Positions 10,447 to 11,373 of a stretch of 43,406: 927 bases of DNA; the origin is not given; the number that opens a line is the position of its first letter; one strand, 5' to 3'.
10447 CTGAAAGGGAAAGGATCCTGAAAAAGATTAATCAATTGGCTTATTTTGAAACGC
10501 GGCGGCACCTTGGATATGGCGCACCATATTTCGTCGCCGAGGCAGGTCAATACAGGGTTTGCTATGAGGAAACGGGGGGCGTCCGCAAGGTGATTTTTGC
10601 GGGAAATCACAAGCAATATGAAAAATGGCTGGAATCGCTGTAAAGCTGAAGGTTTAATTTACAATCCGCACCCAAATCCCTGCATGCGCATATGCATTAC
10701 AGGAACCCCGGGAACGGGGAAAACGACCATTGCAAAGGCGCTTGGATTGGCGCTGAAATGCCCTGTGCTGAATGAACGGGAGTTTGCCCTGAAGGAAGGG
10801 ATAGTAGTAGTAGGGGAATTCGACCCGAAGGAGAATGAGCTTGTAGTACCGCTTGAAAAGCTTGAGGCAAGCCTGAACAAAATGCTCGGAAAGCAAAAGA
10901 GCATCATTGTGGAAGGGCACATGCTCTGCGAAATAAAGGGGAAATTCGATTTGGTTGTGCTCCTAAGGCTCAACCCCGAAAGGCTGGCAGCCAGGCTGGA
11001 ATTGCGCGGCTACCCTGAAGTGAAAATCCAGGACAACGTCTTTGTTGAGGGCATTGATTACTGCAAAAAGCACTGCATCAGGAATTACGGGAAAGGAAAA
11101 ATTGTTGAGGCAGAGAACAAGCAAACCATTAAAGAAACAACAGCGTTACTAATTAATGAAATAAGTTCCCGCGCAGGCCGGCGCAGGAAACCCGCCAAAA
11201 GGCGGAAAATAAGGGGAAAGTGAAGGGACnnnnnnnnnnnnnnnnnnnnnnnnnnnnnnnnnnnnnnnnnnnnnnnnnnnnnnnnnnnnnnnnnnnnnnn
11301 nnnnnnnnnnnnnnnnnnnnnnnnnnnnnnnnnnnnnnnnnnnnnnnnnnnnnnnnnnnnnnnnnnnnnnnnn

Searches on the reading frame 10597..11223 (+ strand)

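Call 64: search_protein_families(library=pfam, proteins=[window:10597-11223:+], max_evalue=0.00001)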
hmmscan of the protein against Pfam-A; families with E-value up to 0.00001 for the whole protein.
window:10597-11223:+ (208 aa): 1 family
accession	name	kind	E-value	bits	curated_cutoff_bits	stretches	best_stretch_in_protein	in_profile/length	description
PF13238.12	AAA_18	-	5e-20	72.7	29.4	1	32-148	1-122/128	AAA domain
